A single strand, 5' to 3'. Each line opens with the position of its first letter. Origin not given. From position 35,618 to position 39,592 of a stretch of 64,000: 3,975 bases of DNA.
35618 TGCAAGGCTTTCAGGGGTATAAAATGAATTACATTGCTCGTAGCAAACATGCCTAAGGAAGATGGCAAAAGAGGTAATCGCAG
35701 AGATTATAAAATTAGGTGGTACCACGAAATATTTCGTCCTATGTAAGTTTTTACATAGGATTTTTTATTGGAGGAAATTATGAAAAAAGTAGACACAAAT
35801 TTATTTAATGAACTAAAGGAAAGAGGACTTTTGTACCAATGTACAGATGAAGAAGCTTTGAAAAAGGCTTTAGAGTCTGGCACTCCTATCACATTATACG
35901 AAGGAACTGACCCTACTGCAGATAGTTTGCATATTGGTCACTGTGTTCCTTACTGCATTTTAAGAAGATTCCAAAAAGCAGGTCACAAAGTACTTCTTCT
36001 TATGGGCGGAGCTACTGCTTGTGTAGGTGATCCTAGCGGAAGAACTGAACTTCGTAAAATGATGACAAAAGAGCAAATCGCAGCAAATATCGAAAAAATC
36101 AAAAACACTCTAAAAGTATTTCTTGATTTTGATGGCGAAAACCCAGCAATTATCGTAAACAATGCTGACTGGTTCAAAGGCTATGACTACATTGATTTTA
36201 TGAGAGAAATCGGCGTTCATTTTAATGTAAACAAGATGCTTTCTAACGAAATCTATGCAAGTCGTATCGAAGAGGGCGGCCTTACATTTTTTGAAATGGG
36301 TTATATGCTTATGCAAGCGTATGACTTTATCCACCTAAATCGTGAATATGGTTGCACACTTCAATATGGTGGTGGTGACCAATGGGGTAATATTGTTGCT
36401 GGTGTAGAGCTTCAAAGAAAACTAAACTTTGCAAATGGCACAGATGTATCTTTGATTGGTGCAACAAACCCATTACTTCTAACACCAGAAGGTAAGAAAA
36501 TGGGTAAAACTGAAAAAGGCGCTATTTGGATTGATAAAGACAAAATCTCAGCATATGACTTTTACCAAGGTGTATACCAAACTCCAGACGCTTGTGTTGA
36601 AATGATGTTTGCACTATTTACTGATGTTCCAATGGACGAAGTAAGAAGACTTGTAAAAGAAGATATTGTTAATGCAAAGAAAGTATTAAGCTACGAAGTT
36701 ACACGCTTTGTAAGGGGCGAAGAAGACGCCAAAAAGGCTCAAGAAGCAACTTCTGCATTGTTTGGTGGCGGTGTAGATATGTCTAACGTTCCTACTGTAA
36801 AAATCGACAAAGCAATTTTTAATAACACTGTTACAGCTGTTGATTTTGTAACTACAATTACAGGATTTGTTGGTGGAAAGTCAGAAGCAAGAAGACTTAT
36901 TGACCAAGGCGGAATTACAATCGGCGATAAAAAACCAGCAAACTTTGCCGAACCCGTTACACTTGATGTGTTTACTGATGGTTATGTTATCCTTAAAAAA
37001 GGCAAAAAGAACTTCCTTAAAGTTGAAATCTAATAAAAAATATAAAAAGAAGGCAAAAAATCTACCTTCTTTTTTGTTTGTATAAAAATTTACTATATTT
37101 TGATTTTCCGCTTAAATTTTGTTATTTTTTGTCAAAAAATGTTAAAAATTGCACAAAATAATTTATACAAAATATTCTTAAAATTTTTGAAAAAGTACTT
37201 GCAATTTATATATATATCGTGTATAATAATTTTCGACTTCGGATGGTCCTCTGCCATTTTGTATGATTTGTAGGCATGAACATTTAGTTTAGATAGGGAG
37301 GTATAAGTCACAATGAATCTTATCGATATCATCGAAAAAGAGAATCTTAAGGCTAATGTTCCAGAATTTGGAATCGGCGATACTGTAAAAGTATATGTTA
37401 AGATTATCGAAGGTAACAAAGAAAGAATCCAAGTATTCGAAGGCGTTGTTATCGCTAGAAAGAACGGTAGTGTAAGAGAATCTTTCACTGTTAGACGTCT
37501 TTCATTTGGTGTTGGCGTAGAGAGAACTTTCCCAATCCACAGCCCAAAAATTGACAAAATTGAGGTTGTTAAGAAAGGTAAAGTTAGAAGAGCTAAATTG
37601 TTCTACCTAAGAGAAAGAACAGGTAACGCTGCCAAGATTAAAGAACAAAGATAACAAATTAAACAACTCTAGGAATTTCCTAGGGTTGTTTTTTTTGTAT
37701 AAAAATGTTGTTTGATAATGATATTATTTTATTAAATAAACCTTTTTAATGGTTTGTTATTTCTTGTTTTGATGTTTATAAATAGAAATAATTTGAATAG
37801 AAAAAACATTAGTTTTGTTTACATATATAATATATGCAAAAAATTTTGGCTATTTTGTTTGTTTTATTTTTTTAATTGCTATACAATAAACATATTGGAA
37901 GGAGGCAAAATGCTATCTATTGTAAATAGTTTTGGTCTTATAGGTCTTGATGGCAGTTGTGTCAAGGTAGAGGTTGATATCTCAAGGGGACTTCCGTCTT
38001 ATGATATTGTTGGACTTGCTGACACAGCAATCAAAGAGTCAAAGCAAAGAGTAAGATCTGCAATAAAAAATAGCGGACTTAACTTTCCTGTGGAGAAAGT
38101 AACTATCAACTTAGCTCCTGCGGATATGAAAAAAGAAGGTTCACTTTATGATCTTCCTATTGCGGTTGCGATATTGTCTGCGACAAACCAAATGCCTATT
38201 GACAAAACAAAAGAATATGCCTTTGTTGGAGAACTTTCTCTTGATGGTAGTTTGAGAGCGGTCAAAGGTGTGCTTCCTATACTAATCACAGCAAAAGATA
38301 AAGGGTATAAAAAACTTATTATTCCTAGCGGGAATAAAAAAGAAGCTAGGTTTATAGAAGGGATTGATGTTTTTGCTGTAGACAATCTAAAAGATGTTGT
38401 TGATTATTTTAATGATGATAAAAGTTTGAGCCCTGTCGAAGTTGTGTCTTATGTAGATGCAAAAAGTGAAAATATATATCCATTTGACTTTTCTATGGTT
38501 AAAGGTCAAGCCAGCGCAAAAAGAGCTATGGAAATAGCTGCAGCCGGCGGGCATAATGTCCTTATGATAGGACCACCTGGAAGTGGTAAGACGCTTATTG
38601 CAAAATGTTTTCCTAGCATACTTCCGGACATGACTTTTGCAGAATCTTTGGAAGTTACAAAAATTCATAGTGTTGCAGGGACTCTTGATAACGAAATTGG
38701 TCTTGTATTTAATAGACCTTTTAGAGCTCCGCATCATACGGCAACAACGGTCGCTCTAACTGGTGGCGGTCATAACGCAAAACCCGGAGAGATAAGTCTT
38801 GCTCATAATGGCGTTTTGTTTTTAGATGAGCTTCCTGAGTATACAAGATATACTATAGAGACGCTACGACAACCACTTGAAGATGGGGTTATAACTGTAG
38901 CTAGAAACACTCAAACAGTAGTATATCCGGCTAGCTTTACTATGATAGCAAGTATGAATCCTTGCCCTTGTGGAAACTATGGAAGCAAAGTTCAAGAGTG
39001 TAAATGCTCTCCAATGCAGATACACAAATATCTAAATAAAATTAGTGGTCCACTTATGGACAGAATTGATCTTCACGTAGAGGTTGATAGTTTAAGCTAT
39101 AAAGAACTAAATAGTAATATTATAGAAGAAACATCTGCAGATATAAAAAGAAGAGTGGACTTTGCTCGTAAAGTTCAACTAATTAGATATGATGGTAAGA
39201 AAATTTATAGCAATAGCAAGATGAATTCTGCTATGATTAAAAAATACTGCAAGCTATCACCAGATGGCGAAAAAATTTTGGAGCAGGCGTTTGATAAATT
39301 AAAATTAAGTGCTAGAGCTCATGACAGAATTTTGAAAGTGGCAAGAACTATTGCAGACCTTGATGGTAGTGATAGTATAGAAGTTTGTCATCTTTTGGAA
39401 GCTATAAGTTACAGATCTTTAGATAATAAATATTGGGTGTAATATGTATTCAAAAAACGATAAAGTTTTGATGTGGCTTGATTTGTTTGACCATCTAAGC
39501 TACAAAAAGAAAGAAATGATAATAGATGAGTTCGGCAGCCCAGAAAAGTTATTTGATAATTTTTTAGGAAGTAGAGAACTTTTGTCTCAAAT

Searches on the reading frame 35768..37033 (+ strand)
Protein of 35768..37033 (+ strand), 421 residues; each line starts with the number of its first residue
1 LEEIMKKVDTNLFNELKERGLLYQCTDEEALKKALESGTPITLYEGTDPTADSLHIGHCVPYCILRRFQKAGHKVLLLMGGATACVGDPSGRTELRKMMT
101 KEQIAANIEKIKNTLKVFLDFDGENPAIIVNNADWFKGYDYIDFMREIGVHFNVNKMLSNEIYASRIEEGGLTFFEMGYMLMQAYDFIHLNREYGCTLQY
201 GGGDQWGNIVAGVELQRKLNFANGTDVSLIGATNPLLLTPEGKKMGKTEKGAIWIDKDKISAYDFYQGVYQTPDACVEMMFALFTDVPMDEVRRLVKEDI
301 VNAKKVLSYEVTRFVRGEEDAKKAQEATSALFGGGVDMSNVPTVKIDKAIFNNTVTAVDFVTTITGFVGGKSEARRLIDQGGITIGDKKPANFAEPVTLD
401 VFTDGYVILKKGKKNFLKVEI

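Call 22: search_protein_families(library=pfam, proteins=[window:35768-37033:+], max_evalue=0.00001)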
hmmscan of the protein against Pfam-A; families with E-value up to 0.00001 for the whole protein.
window:35768-37033:+ (421 aa): 2 families
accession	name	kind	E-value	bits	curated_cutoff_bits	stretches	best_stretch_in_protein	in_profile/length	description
PF00579.31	tRNA-synt_1b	-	2.2e-70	237.7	21.1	1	38-332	3-291/292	tRNA synthetases class I (W and Y)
PF22421.1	SYY_C-terminal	-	4.1e-08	33.5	27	1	339-417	7-81/83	Tyrosine--tRNA ligase SYY-like C-terminal domain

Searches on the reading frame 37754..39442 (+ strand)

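Call 22: search_protein_families(library=pfam, proteins=[window:37754-39442:+], max_evalue=0.00001)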
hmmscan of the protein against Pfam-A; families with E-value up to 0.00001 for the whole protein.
window:37754-39442:+ (562 aa): 7 families
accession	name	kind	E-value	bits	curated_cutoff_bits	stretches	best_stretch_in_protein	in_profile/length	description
PF01078.27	Mg_chelatase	-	2.1e-93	311.9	20.3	1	245-451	1-206/207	Magnesium chelatase, subunit ChlI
PF13541.12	ChlI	-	1.2e-50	170.9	27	1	72-194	1-121/121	Subunit ChlI of Mg-chelatase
PF13335.12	Mg_chelatase_C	-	4.3e-32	111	26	1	459-554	2-94/94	Magnesium chelatase, subunit ChlI C-terminal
PF05362.19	Lon_C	-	1.1e-08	35.4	21.1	1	63-216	36-199/205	Lon protease (S16) C-terminal proteolytic domain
PF07728.20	AAA_5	-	2.1e-08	34.7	22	1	268-405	1-125/139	AAA domain (dynein-related subfamily)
PF00493.29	MCM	-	1.3e-07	31.5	23.3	0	342-414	112-183/224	MCM P-loop domain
PF00158.32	Sigma54_activat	-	4.1e-06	27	20.2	0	334-381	77-123/168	Sigma-54 interaction domain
